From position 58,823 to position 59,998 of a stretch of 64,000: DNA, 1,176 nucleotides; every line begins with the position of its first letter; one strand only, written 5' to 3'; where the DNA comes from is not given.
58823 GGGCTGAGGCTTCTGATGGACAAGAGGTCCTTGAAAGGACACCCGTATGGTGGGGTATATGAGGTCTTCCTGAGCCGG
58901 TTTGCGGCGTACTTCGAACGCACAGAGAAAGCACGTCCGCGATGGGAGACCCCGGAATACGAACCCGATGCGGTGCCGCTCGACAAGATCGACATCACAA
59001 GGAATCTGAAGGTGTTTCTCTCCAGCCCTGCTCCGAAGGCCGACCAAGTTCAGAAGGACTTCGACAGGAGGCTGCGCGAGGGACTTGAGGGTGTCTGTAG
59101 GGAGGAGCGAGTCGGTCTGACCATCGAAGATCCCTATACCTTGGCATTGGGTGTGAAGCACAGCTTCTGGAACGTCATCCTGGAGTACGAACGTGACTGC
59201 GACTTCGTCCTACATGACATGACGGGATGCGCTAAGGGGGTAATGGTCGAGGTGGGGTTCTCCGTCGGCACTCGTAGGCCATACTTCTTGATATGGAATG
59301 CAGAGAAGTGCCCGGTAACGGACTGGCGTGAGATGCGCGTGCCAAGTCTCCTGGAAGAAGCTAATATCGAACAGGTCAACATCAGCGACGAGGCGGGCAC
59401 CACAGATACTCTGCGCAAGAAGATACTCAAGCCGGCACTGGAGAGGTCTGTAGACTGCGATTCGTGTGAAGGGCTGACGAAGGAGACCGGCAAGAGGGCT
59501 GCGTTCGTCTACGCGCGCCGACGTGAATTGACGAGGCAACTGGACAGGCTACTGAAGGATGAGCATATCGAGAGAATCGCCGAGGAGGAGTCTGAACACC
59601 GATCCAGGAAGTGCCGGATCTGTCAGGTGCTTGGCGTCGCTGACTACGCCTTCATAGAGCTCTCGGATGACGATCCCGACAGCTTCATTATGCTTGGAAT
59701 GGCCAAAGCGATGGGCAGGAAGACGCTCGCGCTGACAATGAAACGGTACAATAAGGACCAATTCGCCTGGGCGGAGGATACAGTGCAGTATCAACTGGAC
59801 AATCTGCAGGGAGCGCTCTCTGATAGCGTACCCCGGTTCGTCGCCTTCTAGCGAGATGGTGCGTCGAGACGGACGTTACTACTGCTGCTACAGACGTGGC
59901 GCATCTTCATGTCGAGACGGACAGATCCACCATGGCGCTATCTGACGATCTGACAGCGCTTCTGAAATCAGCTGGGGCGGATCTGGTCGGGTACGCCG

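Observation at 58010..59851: Compositionally foreign single-gene island encoding an orphan ~600-aa protein with tandem NDT/TIR-like modules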

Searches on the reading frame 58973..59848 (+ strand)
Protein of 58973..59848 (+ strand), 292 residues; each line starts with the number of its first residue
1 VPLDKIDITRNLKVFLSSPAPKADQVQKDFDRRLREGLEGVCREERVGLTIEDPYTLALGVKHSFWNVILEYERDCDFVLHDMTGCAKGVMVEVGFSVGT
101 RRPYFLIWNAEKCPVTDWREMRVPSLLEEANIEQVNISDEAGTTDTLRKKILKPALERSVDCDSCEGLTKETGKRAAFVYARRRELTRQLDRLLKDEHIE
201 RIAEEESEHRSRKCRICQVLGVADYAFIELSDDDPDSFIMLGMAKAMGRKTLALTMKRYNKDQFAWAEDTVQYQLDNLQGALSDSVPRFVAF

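Call 25: predict_structure(alignment_id=A2)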
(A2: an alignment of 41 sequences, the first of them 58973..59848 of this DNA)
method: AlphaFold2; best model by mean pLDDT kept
length: 292 residues; sequences in the alignment: 41
mean_pLDDT: 93.2   pTM: 0.91
mean pLDDT of the five models: 93.2, 90.6, 90.2, 89.7, 89.6
residues with pLDDT >= 90: 251; 70-90: 31; 50-70: 6; < 50: 4
segments of 3 or more residues with pLDDT < 50: 1-4
pLDDT, mean of each block of 10 residues (from residue 1): 63 96 95 98 96 89 85 96 96 97 96 92 93 96 98 86 81 97 97 98 94 95 98 97 97 96 92 94 95 91
secondary structure, 60 per line:
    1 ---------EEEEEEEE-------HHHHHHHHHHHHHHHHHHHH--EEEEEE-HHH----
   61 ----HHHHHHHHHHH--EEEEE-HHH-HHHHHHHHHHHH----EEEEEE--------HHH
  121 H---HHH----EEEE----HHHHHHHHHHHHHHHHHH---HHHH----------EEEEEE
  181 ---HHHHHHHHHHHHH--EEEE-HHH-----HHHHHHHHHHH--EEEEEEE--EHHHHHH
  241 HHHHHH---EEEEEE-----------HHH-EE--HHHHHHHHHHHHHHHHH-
elements in order: E10-17 H25-44 E47-52 H65-75 E78-82 H88-99 E104-109 H118-121 E132-135 H140-157 H161-164 E175-180 H184-196 E199-202 H212-222 E225-231 H235-246 E250-255 H275-291

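Call 29: fold_search(model_id=the predicted structure, library=pdb)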
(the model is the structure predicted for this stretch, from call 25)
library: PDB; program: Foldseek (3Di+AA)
matches with E <= 10: 1393; with E <= 0.001: 15
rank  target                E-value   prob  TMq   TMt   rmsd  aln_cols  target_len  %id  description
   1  7anw_A                3.1e-05  1.00  0.30  0.15  23.2       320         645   15  hSARM1 NAD+ complex (released 2020-11-11)
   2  6r4f_B                3.8e-04  0.94  0.25  0.13  19.7       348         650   14  Crystal structure of human GFAT-1 in complex with Glucose-6-Phosphate (released 2020-01-15)
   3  4jhx_B                4.3e-04  0.85  0.23  0.21  18.8       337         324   10  Crystal structure of anabolic ornithine carbamoyltransferase from Vibrio vulnificus in complex with carbamoylphosphate (released 2013-03-20)
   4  3upd                  4.6e-04  0.82  0.23  0.20  18.4       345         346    9  2.9 Angstrom Crystal Structure of Ornithine Carbamoyltransferase (ArgF) from Vibrio vulnificus (released 2011-12-07)
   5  7ndl_B                5.8e-04  0.94  0.27  0.14  19.3       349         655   13  Crystal structure of human GFAT-1 S205D (released 2021-03-10)
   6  7fg9_A                5.8e-04  0.85  0.24  0.22  18.3       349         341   11  Alpha-1,2-glucosyltransferase_UDP_tll1591 (released 2022-06-01)
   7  4anf_A                5.8e-04  0.85  0.23  0.20  17.1       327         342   11  Structure of the ornithine carbamoyltransferase from Mycoplasma penetrans with a P23 Space group (released 2012-03-28)
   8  6r4e_B                6.1e-04  0.93  0.26  0.14  19.3       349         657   13  Crystal structure of human GFAT-1 in complex with Glucose-6-Phosphate and L-Glu (released 2020-01-15)
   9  9mpy_B                6.5e-04  1.00  0.35  0.27  10.8       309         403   11  Structure of Saro_1862, a UPF0261 domain protein from Novosphingobium aromaticivorans with bound acetovanillone (released 2025-09-24)
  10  6r4i_B                6.9e-04  0.94  0.27  0.14  19.6       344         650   14  Crystal structure of human GFAT-1 G461E (released 2020-01-15)
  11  4jfr_A                6.9e-04  0.77  0.21  0.19  17.5       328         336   10  Crystal structure of anabolic ornithine carbamoyltransferase from Vibrio vulnificus in complex with carbamoyl phosphat (released 2013-03-13)
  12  7xjt_C                7.3e-04  0.72  0.18  0.17  19.2       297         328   12  Catabolic ornithine carbamoyltransferases (OTCs) from Psychrobacter sp. PAMC 21119 (released 2022-08-31)
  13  3wrw_E                7.7e-04  0.96  0.30  0.24  16.0       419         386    8  Crystal structure of the N-terminal domain of resistance protein (released 2014-08-13)
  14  1akm_A                8.6e-04  0.82  0.22  0.21  16.9       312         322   10  ORNITHINE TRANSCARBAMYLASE FROM ESCHERICHIA COLI (released 1998-05-27)
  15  6zmk_B                9.2e-04  0.90  0.27  0.14  19.3       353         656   14  Crystal structure of human GFAT-1 L405R (released 2020-08-05)
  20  9emx_A                1.2e-03  1.00  0.32  0.56   5.6       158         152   17  Nucleoside 2'deoxyribosyltransferase from Chroococcidiopsis thermalis PCC 7203 Double Mutant Y7F A9S bound to Cordycep (released 2025-05-07)
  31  7o62_B                2.0e-03  1.00  0.27  0.49   6.0       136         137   14  Crystal structure of a 2`-deoxyribosyltransferase from the psychrophilic bacterium Desulfotalea psychrophila. (released 2021-10-20)
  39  9emw_A                2.5e-03  1.00  0.30  0.54   6.6       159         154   17  Nucleoside 2'deoxyribosyltransferase from Chroococcidiopsis thermalis PCC 7203 Y7F Mutant bound to ImmH-Forodesine (released 2025-05-14)
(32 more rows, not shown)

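Call 40: search_solved_structures(query=A2, max_evalue=10, show_alignments=3)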
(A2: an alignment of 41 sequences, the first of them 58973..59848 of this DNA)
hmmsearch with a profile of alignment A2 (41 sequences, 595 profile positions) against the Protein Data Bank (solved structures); distinct sequences matched with E-value up to 10: 9.
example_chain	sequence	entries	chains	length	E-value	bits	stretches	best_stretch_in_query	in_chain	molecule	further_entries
9emx_A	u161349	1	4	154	0.0039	18.8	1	312-412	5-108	Nucleoside 2-deoxyribosyltransferase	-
9emw_A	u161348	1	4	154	0.015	16.9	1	364-412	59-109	Nucleoside 2-deoxyribosyltransferase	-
8pqp_A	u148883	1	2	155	0.015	16.9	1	365-412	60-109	Nucleoside 2-deoxyribosyltransferase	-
8qc0_A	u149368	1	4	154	0.02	16.5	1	368-412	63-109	Nucleoside 2-deoxyribosyltransferase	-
8rh3_A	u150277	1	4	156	0.021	16.4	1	368-412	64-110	Nucleoside 2-deoxyribosyltransferase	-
8pqr_B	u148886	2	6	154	0.022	16.4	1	368-412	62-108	Nucleoside 2-deoxyribosyltransferase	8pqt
8pqq_C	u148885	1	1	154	0.23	13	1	368-412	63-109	Nucleoside 2-deoxyribosyltransferase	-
8pqq_A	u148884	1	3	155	0.23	13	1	368-412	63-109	Nucleoside 2-deoxyribosyltransferase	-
8pqs_A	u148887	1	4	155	0.42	12.1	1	368-412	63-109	Nucleoside 2-deoxyribosyltransferase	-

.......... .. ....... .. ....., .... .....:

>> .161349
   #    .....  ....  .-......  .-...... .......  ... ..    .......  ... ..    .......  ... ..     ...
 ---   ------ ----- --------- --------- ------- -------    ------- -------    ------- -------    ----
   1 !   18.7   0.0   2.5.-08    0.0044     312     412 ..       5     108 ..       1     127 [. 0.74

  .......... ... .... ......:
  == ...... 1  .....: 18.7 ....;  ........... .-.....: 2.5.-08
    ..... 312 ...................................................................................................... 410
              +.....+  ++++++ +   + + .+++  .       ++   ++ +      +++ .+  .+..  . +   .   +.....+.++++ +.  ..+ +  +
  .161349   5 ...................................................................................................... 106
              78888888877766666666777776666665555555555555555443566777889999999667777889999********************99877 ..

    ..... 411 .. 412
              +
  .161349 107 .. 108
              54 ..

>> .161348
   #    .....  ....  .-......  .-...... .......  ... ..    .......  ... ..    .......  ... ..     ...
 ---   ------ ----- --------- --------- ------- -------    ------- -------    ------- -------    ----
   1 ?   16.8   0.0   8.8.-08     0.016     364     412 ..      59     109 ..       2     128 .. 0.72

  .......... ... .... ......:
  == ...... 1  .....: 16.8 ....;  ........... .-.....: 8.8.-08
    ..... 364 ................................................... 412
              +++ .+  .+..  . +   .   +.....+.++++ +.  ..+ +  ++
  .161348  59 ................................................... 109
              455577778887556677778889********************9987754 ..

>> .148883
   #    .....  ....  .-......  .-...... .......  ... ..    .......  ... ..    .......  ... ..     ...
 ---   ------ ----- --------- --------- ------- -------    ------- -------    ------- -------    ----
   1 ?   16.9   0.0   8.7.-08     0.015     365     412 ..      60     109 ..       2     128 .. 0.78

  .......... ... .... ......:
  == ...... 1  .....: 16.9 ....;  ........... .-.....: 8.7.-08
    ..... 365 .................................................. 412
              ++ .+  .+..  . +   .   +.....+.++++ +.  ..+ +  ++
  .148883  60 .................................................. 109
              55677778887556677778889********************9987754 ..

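Call 91: find_related_loci(query=A2, collection=viral_contigs, flank=8000)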
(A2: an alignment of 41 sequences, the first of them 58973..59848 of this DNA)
Query A2 (292 aa) in viral_contigs; peptide patterns used: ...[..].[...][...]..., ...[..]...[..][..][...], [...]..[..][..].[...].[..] (x = any residue, [..] = any of these).
85 stretches matched a pattern, but none encodes a relative of the query by tblastn (E <= 1e-3).
